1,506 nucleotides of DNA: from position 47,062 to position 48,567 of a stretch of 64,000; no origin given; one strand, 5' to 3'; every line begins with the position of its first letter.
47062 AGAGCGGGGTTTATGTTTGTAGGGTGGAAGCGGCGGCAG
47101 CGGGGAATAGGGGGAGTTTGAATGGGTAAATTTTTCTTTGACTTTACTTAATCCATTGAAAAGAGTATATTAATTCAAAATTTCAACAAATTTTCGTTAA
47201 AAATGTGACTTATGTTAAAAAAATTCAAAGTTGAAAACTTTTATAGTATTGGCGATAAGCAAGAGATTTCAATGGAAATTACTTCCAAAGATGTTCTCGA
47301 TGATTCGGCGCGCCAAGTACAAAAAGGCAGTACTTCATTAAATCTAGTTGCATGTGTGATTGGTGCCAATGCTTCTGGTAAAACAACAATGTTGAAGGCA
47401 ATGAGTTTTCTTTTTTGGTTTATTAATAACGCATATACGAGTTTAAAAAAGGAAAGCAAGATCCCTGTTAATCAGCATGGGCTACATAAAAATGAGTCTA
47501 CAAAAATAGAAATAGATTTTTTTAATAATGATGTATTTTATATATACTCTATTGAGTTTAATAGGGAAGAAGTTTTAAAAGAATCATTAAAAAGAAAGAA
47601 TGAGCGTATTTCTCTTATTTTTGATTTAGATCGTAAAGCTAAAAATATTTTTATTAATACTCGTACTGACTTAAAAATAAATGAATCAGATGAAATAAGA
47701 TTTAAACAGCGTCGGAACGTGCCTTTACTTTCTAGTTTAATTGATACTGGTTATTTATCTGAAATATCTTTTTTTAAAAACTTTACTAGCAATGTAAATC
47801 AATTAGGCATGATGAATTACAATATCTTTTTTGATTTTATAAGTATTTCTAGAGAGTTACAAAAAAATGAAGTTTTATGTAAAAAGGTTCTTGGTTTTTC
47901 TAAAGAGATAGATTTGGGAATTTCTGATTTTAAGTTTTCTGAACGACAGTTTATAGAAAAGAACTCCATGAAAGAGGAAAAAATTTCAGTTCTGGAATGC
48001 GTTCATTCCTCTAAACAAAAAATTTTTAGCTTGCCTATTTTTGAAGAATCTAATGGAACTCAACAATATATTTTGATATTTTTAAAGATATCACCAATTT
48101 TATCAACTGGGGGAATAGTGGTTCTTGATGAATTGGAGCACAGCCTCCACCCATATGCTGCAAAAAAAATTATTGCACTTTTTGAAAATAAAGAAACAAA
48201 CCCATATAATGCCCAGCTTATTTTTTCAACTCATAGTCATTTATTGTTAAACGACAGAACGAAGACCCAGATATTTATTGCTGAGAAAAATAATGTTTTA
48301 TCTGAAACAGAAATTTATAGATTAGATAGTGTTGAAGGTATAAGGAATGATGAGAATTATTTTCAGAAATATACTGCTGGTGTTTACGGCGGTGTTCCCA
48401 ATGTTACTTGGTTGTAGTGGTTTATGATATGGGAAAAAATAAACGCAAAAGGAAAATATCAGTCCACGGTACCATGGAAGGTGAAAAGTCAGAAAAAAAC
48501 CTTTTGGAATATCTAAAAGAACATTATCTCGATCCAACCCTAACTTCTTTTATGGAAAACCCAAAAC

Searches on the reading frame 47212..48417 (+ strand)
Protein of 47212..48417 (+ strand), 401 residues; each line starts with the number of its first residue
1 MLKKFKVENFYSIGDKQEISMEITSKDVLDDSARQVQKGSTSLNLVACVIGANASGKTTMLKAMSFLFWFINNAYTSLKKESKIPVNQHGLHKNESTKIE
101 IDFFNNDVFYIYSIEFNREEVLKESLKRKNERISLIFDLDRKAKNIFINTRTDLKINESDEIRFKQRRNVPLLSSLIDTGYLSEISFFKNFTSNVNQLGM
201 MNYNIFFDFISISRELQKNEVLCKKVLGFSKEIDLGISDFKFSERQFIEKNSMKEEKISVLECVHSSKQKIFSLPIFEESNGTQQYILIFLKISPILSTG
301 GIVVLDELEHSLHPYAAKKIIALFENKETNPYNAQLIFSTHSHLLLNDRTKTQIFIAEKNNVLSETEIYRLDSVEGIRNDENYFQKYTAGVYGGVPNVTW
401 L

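Call 55: search_protein_families(library=pfam, proteins=[window:47212-48417:+], max_evalue=0.001)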
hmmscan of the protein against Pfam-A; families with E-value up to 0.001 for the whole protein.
window:47212-48417:+ (401 aa): 3 families
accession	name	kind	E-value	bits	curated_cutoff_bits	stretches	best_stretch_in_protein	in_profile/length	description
PF13304.12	AAA_21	-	2.3e-33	117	27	1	46-347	1-304/304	AAA domain, putative AbiEii toxin, Type IV TA system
PF13175.12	AAA_15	-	5.3e-09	36.6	32.1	1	247-343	291-371/374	AAA ATPase domain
PF02463.25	SMC_N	-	0.00017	21.5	40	1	46-352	26-208/220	RecF/RecN/SMC N terminal domain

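Call 69: search_protein_families(library=padloc, proteins=[window:47212-48417:+], max_evalue=0.001)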
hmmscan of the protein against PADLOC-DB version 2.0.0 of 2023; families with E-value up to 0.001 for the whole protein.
window:47212-48417:+ (401 aa): 72 families (the best 25 are shown)
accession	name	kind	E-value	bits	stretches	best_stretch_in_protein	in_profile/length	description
PDLC02335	AbiLi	-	2.1e-70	235.4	1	1-398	49-287/326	AbiLi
PDLC02980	AriA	-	1.6e-36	124.9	1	47-347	2-304/304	-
PDLC00271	PtuA1|PtuA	-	3.1e-15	54.6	2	297-373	276-350/421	AAA ATPase domain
PDLC04175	HEC-01A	-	5.8e-14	49.9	2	248-373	220-337/363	-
PDLC00289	PtuA1|PtuA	-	3.9e-13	47.2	1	21-361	6-307/404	AAA ATPase domain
PDLC04135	mad3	-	7.9e-13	46.7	1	46-380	24-362/374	mads_3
PDLC02914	ATPase-Toprim_I-B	-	9.8e-13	46.1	2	278-362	182-264/443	-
PDLC00278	PtuA1|PtuA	-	3.6e-12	44.3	2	296-375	284-360/436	AAA ATPase domain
PDLC04176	HEC-01A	-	1.2e-11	42.6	1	46-361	25-336/371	-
PDLC00299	PtuA1|PtuA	-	2.1e-11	41.5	2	297-368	375-442/535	AAA ATPase domain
PDLC04179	HEC-01A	-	6.6e-11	40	1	277-396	338-455/459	-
PDLC02913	ATPase_I-A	-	7.7e-11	39.8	2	297-361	361-422/508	-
PDLC04541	PDC-M25A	-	1.8e-10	38.5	1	42-202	19-170/380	-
PDLC04180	HEC-01A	-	1.9e-10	38.5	1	280-358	256-335/382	-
PDLC04177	HEC-01A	-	1.9e-10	38.3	1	42-375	24-369/393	-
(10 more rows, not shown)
